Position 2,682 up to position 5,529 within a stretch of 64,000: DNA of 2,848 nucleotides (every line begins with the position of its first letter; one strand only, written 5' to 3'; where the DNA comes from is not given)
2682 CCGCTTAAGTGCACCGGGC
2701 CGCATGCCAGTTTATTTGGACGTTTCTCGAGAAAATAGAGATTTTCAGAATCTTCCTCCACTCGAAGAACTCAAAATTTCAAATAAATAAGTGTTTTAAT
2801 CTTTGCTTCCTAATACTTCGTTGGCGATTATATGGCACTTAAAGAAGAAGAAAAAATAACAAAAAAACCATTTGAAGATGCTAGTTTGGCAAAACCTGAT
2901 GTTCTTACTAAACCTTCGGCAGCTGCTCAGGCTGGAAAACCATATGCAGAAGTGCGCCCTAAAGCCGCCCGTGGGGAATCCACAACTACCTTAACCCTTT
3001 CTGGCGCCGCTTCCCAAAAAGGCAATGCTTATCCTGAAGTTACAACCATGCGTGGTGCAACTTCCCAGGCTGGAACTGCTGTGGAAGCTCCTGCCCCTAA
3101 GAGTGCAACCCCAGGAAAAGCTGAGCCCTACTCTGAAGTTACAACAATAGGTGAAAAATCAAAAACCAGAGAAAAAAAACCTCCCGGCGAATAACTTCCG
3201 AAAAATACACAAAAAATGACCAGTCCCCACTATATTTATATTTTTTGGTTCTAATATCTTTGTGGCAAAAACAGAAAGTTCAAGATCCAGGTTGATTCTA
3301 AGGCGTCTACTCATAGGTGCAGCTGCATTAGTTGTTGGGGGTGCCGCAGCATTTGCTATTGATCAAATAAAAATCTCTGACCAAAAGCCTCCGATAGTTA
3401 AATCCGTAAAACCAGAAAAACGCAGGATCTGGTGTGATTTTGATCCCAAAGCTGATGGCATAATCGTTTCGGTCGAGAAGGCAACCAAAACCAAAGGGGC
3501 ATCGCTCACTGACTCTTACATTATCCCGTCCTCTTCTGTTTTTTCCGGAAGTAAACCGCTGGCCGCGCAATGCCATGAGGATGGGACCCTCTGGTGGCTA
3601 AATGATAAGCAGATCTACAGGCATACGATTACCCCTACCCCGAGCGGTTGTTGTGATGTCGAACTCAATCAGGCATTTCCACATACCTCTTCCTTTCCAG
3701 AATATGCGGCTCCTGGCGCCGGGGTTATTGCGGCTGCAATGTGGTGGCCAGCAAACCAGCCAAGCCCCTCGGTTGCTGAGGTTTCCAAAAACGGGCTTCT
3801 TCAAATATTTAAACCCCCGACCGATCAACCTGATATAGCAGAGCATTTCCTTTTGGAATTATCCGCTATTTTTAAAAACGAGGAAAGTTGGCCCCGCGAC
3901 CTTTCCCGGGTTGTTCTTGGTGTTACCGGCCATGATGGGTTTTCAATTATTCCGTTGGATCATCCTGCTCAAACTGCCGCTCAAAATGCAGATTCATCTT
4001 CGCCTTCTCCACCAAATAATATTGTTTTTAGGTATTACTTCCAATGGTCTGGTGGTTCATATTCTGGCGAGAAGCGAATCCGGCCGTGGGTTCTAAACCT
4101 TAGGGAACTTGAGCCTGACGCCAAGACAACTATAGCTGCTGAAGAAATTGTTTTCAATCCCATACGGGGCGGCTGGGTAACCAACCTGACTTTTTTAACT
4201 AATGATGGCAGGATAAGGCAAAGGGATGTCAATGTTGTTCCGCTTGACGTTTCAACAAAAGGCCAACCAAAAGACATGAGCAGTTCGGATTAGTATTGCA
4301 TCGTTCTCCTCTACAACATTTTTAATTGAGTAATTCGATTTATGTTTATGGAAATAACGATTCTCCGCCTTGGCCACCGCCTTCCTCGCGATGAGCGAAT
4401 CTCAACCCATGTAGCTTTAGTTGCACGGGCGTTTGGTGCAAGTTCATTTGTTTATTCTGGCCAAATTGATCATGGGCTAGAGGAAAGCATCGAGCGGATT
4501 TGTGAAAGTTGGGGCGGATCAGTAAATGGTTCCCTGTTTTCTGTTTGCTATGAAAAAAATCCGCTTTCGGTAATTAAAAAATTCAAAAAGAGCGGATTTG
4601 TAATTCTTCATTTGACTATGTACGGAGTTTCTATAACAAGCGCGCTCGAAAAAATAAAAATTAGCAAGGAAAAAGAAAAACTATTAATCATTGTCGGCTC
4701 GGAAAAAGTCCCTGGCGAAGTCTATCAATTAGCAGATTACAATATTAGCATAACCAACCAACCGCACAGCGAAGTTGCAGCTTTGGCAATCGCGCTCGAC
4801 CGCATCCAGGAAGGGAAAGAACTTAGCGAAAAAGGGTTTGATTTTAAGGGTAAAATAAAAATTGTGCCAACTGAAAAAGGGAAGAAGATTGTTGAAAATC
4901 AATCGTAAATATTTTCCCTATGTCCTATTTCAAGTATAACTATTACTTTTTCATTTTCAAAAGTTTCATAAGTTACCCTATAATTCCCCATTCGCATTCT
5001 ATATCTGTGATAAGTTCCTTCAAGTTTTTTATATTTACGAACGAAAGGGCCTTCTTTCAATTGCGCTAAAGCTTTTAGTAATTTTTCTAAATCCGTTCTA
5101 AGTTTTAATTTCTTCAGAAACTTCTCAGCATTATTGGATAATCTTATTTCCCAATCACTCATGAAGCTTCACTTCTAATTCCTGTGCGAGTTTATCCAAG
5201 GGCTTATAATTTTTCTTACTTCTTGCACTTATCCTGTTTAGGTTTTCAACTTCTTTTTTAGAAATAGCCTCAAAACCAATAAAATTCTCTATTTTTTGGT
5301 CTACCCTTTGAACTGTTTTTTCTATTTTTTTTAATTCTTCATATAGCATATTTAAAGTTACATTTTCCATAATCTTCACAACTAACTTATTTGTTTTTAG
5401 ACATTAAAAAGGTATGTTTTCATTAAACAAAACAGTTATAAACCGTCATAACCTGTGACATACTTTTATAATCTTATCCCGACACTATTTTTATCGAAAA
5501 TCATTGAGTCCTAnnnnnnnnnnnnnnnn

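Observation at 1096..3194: Hanks kinase and adjacent small protein share a repeated P-Y-x-E-V/I short linear motif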

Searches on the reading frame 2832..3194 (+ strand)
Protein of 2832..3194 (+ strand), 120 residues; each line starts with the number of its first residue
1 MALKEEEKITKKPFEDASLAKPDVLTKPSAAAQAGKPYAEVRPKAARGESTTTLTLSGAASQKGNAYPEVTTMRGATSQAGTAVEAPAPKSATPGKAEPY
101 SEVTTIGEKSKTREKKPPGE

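Call 3: search_protein_families(library=pfam, proteins=[window:2832-3194:+], max_evalue=0.01)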
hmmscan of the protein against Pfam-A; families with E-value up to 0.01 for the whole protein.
window:2832-3194:+ (120 aa): 0 families

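Call 5: find_homologous_proteins(query=window:2832-3194:+, max_evalue=0.01)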
Query window:2832-3194:+ (120 aa): 1 proteins with E <= 0.01 among 39 candidates.
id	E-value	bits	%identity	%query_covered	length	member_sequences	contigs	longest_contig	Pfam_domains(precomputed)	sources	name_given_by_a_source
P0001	5.4e-65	234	100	100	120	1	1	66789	-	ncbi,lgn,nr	ncbi:hypothetical protein HY988_06340 [Candidatus Micrarchaeota archaeon]|nr:hypothetical protein [C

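Call 6: find_encoding_contigs(protein=window:2832-3194:+, flank=8000)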
Protein window:2832-3194:+ (120 aa): no gene with exactly this product is on record in the collection.

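Call 25: search_protein_representatives(protein=window:2832-3194:+)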
Query: 120 residues. Proteins with E-value up to 0.001 (for the whole library): 1; up to 1e-10: 1; up to 1e-30: 1. The best 1 are listed.
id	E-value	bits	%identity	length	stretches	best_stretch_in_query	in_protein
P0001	1.7e-65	234.2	100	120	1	1-120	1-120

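Call 38: search_protein_families(library=pfam, proteins=[window:2832-3191:+], max_evalue=10)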
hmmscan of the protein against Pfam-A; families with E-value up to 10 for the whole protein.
window:2832-3191:+ (120 aa): 0 families

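Call 42: find_related_loci(query=window:2832-3191:+, collection=metagenome_contigs, flank=6000)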
Query window:2832-3191:+ (120 aa) in metagenome_contigs; peptide patterns used: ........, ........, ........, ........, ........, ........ (x = any residue, [..] = any of these).
600 stretches matched a pattern, but none encodes a relative of the query by tblastn (E <= 1e-3).

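Call 53: predict_structure(protein=window:2832-3191:+)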
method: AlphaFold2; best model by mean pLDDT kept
length: 120 residues; sequences in the alignment: 1
mean_pLDDT: 62.1   pTM: 0.20
mean pLDDT of the five models: 62.1, 56.9, 56.9, 55.6, 54.9
residues with pLDDT >= 90: 5; 70-90: 16; 50-70: 91; < 50: 8
segments of 3 or more residues with pLDDT < 50: 58-60
pLDDT, mean of each block of 10 residues (from residue 1): 59 60 59 57 55 53 56 57 58 66 90 75
secondary structure, 60 per line:
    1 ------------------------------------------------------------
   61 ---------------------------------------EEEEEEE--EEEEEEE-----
elements in order: E100-106 E109-115

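Call 63: search_protein_families(library=padloc, proteins=[window:2832-3191:+], max_evalue=0.01)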
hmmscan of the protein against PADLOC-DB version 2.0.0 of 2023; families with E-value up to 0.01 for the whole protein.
window:2832-3191:+ (120 aa): 0 families

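Call 64: search_protein_families(library=ncbifam, proteins=[window:2832-3191:+], max_evalue=0.01)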
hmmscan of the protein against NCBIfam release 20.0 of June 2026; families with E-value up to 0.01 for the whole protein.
window:2832-3191:+ (120 aa): 0 families

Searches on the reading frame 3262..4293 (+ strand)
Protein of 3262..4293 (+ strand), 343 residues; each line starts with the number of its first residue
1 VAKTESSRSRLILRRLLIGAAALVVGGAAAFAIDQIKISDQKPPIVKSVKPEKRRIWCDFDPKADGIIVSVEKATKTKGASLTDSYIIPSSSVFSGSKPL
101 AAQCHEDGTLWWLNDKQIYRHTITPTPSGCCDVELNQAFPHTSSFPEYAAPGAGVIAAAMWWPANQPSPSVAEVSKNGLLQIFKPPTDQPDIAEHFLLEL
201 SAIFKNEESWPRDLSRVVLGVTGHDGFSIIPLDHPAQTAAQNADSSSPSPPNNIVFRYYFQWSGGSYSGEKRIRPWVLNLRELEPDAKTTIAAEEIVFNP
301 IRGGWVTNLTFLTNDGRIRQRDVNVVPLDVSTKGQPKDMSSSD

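Call 3: search_protein_families(library=pfam, proteins=[window:3262-4293:+], max_evalue=0.01)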
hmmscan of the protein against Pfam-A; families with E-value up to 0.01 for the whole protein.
window:3262-4293:+ (343 aa): 0 families

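Call 19: find_homologous_proteins(query=window:3262-4293:+, max_evalue=0.01)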
Query window:3262-4293:+ (343 aa): 1 proteins with E <= 0.01 among 6469 candidates.
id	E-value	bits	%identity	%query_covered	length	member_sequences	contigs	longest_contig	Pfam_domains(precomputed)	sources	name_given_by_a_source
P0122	2.5e-231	785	100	100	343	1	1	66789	-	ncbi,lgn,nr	ncbi:hypothetical protein HY988_06345 [Candidatus Micrarchaeota archaeon]|nr:hypothetical protein [C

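Call 38: search_protein_families(library=pfam, proteins=[window:3262-4290:+], max_evalue=10)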
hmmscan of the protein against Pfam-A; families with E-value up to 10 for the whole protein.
window:3262-4290:+ (343 aa): 1 family
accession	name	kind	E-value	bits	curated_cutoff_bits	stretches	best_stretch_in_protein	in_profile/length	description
PF00942.24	CBM_3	-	0.061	14.2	22.4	1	241-268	22-44/83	Cellulose binding domain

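Call 63: search_protein_families(library=padloc, proteins=[window:3262-4290:+], max_evalue=0.01)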
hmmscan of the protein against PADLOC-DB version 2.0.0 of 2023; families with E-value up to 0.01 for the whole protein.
window:3262-4290:+ (343 aa): 0 families

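Call 64: search_protein_families(library=ncbifam, proteins=[window:3262-4290:+], max_evalue=0.01)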
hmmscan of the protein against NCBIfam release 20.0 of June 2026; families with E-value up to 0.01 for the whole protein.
window:3262-4290:+ (343 aa): 0 families

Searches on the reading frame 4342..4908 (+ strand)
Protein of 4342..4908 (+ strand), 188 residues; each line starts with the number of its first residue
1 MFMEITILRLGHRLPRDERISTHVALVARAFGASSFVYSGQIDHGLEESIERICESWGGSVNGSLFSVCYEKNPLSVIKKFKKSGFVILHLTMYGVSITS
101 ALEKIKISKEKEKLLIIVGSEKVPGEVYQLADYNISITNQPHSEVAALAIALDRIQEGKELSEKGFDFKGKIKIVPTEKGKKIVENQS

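Call 3: search_protein_families(library=pfam, proteins=[window:4342-4908:+], max_evalue=0.01)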
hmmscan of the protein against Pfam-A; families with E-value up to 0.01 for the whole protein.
window:4342-4908:+ (188 aa): 2 families
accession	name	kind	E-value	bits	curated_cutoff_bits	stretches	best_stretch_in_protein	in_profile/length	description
PF01994.21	Trm56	-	2.1e-42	144.2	25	1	63-183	2-118/119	tRNA ribose 2'-O-methyltransferase, aTrm56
PF00588.24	SpoU_methylase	-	0.0032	18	29.7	1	64-144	54-129/142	SpoU rRNA Methylase family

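Call 12: find_related_loci(query=window:4342-4908:+, collection=genome_contigs, flank=9000)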
Query window:4342-4908:+ (188 aa) in genome_contigs; peptide patterns used: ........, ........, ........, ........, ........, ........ (x = any residue, [..] = any of these).
398 stretches matched a pattern; 31 encode a relative of the query (tblastn E <= 1e-3); 31 distinct loci.
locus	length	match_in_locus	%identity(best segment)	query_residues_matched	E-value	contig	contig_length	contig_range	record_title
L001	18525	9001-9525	64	2-186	3e-73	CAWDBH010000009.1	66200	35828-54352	MAG: uncultured Candidatus Micrarchaeota archaeon isolate MFD01689.bin.2.62 genome assembly, contig: contig_34784, whole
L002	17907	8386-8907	63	3-186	5e-72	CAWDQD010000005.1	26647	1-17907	MAG: uncultured Candidatus Micrarchaeota archaeon isolate MFD01689.bin.1.58 genome assembly, contig: contig_36379, whole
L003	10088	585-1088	56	5-182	2e-57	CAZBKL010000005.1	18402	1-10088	MAG TPA_asm: uncultured archaeon isolate binchicken_co91_465 genome assembly, contig: NODE_3360_length_18402_cov_6.44737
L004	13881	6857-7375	52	3-183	1e-56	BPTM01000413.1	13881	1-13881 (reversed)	MAG: Candidatus Heimdallarchaeota archaeon 7H_bin003 DNA, 7H_mbSensitive_bin3_NODE_311, whole genome shotgun sequence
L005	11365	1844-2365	52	5-188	2e-56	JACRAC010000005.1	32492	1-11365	MAG: Candidatus Aenigmatarchaeota archaeon isolate NC_groundwater_1583_Pr3_B-0.1um_32_43 SR-2_scaffold_141_55082, whole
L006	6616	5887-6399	52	3-181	1e-56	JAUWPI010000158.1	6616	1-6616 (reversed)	MAG: Candidatus Heimdallarchaeota archaeon isolate CSMAG_2472 CSMAG_2472_k141_206688_length_6616_cov_10.0000, whole geno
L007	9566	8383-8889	53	5-183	5e-56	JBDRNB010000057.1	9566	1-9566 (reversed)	MAG: Candidatus Aenigmatarchaeota archaeon isolate MEGAHIT-group-1.865 k141_7498147, whole genome shotgun sequence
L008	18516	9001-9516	51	2-181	3e-55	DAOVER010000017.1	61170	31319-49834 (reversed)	MAG TPA_asm: Candidatus Heimdallarchaeota archaeon isolate CSMAG_1088 CSMAG_1088_k141_1915954_length_61170_cov_43.9690,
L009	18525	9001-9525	48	1-186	5e-54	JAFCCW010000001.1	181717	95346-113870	MAG: Candidatus Iainarchaeum archaeon isolate Meg19_1012_Bin_161 Meg19_1012_Bin_161_scaffold_47, whole genome shotgun se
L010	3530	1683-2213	50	3-187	1e-53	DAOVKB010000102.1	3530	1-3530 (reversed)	MAG TPA_asm: archaeon isolate CSMAG_1408 CSMAG_1408_k141_1869100_length_3530_cov_35.9982, whole genome shotgun sequence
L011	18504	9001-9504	53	5-185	3e-52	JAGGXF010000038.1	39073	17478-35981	MAG: Candidatus Aenigmatarchaeota archaeon isolate AUK145 PB_MBMC_099_c_000000000006, whole genome shotgun sequence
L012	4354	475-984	52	5-185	1e-51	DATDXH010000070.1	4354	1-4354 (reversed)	MAG TPA_asm: archaeon isolate SMAG_U8133 k141_1199146, whole genome shotgun sequence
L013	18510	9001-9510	51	4-184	2e-51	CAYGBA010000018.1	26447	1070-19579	MAG TPA_asm: uncultured Candidatus Bathyarchaeia archaeon isolate ERP108616_co2_86 genome assembly, contig: NODE_2424_le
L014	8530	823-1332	54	5-186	2e-50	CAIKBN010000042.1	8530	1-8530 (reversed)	uncultured archaeon isolate AlinenSediments_bin-3679 genome assembly, contig: bin-3679:042/178, whole genome shotgun seq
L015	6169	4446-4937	51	5-179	8e-50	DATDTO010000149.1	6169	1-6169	MAG TPA_asm: archaeon isolate SMAG_U8033 k141_2232190, whole genome shotgun sequence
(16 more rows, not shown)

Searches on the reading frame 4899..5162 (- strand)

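Call 38: search_protein_families(library=pfam, proteins=[window:4899-5162:-], max_evalue=10)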
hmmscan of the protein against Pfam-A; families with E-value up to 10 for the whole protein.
window:4899-5162:- (87 aa): 3 families
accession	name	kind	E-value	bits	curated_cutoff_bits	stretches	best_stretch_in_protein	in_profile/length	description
PF05016.21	ParE_toxin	-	3.2e-11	44.1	23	1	6-86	1-89/89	ParE toxin of type II toxin-antitoxin system, parDE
PF15781.12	ParE-like_toxin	-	3.1e-07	30.7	28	1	9-86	4-83/87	ParE-like toxin of type II bacterial toxin-antitoxin system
PF18061.6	CRISPR_Cas9_WED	-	0.025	15.1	27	1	11-82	49-121/131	CRISPR-Cas9 WED domain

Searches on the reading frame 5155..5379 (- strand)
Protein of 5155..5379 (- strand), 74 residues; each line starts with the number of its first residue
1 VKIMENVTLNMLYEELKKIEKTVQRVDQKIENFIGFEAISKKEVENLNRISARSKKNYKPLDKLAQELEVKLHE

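Call 38: search_protein_families(library=pfam, proteins=[window:5155-5379:-], max_evalue=10)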
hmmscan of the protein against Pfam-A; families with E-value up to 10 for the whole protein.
window:5155-5379:- (74 aa): 8 families
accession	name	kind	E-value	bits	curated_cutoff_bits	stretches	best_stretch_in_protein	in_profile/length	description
PF20975.2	DGCcoil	-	0.016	14.8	26.7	1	6-70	52-116/359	DGC-associated coil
PF08328.16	ASL_C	-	0.02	15.4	35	1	3-52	62-111/115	Adenylosuccinate lyase C-terminal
PF07889.17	DUF1664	-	0.037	14.5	34.6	1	11-73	56-118/124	Protein of unknown function (DUF1664)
PF06009.19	Laminin_II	-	0.062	13.8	33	1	12-73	15-76/138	Laminin Domain II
PF10046.14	BLOC1_2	-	0.1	13.4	33.4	2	9-32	53-76/96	Biogenesis of lysosome-related organelles complex-1 subunit 2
PF00272.24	Cecropin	-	0.1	12.8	25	1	16-26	3-13/30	Cecropin family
PF10779.14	XhlA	-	0.16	12.6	34.7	1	8-32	12-36/67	Haemolysin XhlA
PF20769.2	YPEB_N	-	0.44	10.9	27.3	1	6-32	103-129/136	YpeB N-terminal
